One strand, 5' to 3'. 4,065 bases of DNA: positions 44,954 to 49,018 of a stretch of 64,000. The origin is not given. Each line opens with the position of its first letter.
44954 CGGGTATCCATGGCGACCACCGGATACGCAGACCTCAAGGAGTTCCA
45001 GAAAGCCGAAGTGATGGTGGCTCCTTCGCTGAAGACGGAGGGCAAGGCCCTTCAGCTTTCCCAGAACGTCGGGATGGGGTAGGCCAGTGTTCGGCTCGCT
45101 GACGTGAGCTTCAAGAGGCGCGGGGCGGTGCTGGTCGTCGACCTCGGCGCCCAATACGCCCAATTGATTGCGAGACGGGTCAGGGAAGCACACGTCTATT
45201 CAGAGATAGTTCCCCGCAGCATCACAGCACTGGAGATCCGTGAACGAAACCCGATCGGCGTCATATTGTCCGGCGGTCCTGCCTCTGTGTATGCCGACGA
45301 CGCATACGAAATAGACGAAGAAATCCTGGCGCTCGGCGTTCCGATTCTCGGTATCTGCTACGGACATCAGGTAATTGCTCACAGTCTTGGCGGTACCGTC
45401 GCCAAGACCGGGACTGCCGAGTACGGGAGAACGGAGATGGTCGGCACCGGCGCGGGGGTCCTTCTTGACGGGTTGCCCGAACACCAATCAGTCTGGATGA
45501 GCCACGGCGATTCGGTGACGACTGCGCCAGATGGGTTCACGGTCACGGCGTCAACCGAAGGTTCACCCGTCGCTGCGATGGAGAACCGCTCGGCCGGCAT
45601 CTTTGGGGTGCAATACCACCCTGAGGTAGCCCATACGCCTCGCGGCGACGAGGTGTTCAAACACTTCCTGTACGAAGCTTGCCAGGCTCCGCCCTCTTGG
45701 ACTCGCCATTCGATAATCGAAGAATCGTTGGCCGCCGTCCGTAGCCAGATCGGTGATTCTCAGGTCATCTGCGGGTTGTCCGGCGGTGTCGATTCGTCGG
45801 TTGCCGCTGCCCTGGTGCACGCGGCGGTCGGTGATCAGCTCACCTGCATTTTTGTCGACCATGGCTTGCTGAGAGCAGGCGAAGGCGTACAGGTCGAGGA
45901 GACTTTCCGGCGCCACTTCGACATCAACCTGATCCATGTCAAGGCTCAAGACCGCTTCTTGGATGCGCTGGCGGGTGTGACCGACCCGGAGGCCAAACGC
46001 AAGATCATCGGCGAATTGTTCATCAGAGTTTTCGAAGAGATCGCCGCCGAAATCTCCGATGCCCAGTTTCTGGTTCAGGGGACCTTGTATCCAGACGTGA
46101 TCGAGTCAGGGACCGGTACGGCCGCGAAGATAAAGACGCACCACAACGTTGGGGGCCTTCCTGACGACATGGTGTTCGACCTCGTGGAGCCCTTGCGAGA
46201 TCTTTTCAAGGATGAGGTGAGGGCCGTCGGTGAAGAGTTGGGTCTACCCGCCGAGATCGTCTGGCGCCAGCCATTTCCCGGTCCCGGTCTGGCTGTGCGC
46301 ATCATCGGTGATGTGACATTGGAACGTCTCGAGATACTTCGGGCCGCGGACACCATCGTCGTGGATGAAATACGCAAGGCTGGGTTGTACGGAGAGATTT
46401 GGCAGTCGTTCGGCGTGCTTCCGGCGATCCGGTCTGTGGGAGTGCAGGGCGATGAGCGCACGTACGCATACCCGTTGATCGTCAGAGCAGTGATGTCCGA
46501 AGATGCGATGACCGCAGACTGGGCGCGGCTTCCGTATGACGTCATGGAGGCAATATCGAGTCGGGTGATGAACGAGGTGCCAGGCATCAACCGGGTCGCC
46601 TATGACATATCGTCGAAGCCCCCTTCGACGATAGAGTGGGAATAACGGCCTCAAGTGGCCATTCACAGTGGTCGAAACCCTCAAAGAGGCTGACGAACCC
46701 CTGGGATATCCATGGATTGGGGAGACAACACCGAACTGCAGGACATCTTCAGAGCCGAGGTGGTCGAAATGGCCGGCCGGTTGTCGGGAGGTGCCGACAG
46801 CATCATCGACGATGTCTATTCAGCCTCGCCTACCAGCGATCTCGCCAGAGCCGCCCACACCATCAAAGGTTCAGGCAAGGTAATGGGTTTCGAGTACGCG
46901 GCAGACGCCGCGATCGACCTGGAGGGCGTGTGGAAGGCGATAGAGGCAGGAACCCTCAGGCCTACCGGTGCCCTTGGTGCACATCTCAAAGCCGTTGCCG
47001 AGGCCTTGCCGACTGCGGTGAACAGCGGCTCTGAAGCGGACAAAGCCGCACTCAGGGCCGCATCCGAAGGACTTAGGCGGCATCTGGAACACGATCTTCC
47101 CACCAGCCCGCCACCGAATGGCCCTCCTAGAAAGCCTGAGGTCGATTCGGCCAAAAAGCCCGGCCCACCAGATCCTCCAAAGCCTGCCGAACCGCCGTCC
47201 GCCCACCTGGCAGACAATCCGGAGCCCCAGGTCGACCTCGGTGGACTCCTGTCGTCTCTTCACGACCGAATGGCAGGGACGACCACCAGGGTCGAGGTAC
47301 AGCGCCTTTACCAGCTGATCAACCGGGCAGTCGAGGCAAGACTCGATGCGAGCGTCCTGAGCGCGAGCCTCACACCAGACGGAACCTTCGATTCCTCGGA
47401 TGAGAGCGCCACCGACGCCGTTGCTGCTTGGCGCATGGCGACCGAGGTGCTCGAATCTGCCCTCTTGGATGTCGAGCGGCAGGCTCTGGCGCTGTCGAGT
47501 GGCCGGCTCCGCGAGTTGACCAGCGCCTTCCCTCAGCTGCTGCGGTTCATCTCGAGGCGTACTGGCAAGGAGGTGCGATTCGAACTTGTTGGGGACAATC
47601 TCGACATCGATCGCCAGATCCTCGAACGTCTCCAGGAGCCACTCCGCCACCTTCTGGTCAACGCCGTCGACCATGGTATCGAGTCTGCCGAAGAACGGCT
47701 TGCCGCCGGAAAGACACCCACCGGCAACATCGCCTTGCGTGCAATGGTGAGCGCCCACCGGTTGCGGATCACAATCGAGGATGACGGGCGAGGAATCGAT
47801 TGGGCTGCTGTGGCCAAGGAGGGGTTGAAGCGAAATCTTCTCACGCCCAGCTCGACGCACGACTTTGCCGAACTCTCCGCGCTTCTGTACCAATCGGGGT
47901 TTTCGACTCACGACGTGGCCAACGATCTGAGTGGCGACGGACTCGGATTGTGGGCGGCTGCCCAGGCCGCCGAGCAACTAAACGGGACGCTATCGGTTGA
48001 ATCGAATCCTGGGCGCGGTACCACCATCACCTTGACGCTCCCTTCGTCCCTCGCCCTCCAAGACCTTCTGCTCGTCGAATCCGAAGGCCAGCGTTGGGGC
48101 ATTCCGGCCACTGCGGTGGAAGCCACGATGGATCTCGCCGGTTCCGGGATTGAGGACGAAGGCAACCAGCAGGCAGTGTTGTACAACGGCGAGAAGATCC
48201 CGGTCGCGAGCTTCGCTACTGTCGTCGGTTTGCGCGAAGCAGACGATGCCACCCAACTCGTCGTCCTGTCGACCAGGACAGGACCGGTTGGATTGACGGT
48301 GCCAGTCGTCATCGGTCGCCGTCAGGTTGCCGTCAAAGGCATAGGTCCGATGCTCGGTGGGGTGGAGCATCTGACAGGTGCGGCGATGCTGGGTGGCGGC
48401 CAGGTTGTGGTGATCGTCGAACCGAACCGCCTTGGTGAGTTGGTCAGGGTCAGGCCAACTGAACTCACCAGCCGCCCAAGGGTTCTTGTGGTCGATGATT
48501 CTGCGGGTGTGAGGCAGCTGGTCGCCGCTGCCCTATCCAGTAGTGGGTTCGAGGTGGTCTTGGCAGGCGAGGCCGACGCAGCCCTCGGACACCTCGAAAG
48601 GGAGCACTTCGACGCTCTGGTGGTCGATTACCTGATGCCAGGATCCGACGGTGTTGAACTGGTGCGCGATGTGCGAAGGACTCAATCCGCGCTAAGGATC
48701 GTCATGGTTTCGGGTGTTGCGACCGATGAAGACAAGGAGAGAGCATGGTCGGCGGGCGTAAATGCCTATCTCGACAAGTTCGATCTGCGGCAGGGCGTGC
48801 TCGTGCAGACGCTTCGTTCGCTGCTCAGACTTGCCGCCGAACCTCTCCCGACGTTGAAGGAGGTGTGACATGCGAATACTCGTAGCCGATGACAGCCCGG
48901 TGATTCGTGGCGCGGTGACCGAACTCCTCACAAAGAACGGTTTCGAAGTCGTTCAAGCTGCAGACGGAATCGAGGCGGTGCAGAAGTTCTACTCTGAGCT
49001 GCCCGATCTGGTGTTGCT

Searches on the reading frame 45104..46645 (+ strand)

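Call 57: search_protein_families(library=ncbifam, proteins=[window:45104-46645:+], max_evalue=1e-10)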
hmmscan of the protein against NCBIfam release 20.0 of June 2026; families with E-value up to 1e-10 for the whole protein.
window:45104-46645:+ (513 aa): 23 families
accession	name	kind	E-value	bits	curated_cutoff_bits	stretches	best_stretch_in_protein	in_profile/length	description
NF000848.1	PRK00074.1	equivalog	1.2e-234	779.7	400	1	9-513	1-512/512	glutamine-hydrolyzing GMP synthase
TIGR00884.1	guaA_Cterm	equivalog_domain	1.4e-148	494.3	338.75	1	204-513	2-310/310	glutamine-hydrolyzing GMP synthase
TIGR00888.1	guaA_Nterm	equivalog_domain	1.2e-71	240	172.15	1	9-195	1-187/188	glutamine-hydrolyzing GMP synthase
NF001975.0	PRK00758.1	equivalog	2.1e-48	164.4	198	1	9-193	4-182/185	GMP synthase subunit A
NF011201.0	PRK14607.1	equivalog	3.9e-23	81.9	670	1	36-192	31-189/534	bifunctional anthranilate synthase component II/anthranilate phosphoribosyltransferase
NF006562.0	PRK09065.1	equivalog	1.4e-20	73.8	205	1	18-177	25-192/242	glutamine amidotransferase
NF005849.0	PRK07765.1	equivalog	3.2e-19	69.1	308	1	49-211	46-210/219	aminodeoxychorismate/anthranilate synthase component II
NF005799.0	PRK07649.1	equivalog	2.7e-17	62.9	327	1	39-190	33-186/195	aminodeoxychorismate/anthranilate synthase component II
TIGR01368.1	CPSaseIIsmall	equivalog_domain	9.1e-17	61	307.35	1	8-190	177-357/361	glutamine-hydrolyzing carbamoyl-phosphate synthase small subunit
NF010081.0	PRK13566.1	equivalog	1.6e-16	59.8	645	1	8-178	530-703/729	anthranilate synthase component I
NF041322.1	Anth_synII_Halo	equivalog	9.3e-16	58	320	1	32-190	24-188/190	anthranilate synthase component II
TIGR01815.1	TrpE-clade3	equivalog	1.3e-15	56.5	739.15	1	8-182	518-695/717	anthranilate synthase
NF005946.0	PRK08007.1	equivalog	2.9e-15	56.3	332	1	40-189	34-185/187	aminodeoxychorismate synthase component 2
NF009475.0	PRK12838.1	equivalog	5.4e-15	55.2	221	1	7-191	170-352/359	carbamoyl phosphate synthase small subunit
NF005458.0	PRK07053.1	equivalog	2.2e-14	53.4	250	1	50-177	48-182/234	glutamine amidotransferase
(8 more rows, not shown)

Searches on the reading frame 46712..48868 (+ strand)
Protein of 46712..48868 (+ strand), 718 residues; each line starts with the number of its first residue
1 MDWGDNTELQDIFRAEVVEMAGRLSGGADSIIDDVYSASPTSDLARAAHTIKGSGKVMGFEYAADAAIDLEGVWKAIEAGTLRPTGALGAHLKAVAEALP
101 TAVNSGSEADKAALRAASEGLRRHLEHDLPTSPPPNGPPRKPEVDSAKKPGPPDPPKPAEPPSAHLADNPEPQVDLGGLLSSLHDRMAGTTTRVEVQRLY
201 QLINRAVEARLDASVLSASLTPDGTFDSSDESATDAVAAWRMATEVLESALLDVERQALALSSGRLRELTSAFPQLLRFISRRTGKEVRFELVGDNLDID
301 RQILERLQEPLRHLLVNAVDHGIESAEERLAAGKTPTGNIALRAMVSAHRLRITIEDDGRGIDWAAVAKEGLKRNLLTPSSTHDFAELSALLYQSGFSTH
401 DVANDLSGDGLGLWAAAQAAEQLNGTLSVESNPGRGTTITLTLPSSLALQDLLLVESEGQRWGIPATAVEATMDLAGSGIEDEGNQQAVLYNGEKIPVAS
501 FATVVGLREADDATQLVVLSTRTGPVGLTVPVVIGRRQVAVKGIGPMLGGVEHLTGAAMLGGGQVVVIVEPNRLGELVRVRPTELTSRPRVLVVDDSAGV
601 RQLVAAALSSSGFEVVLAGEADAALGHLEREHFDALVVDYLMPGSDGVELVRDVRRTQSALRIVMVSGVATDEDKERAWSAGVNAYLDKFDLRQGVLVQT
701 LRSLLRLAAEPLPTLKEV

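Call 57: search_protein_families(library=ncbifam, proteins=[window:46712-48868:+], max_evalue=1e-10)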
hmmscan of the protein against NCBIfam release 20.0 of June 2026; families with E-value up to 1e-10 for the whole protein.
window:46712-48868:+ (718 aa): 34 families (the best 25 are shown)
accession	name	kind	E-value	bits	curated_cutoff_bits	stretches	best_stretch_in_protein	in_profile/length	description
NF041336.1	CheA_Halo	equivalog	2.5e-69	234.6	950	1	265-570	355-662/666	chemotaxis protein CheA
NF007835.0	PRK10547.1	equivalog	2e-43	149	793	1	188-579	276-661/670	chemotaxis protein CheA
NF011874.0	PRK15347.1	equivalog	8.6e-25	86.9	852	1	590-710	692-811/921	two component system sensor kinase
TIGR02956.1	TMAO_torS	equivalog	1.5e-18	66.3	676.5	1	590-706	703-821/967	TMAO reductase system sensor histidine kinase/response regulator TorS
NF007005.1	PRK09468.1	equivalog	5.2e-17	62.1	331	1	589-712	4-126/237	osmolarity response regulator transcription factor OmpR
NF010076.0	PRK13557.1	subfamily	4.3e-16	58.4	631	1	581-673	408-502/540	histidine kinase famiy protein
TIGR02154.1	PhoB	equivalog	7.4e-16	58.1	296.2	1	589-708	3-123/226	phosphate regulon transcriptional regulator PhoB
NF007420.1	PRK09959.1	equivalog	8.1e-16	56.8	1995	0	581-701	951-1070/1197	acid-sensing system histidine kinase EvgS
NF008099.0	PRK10841.1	equivalog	8.4e-16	56.9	920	1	590-701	826-936/949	two-component system sensor histidine kinase RcsC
NF041733.1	resp_reg_CseB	equivalog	2.3e-15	56.6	350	1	590-709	2-119/228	two-component system response regulator CseB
NF046020.1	HisKinCckABruc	equivalog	2.6e-15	55.3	1000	1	581-673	742-836/868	cell cycle histidine kinase CckA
NF046022.1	RespRegCpdRBruc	equivalog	6.3e-15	55.2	180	1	590-671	3-84/120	cell cycle two-component system response regulator CpdR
TIGR01818.1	ntrC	equivalog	1.6e-14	53.5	558.6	1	591-697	1-108/463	nitrogen regulation protein NR(I)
NF045944.1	ResRegRpaBCyano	equivalog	5.8e-14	52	330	1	592-689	1-97/229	response regulator transcription factor RpaB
NF007135.0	PRK09581.1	equivalog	7.8e-14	51.3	474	1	590-707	4-122/457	PleD family two-component system response regulator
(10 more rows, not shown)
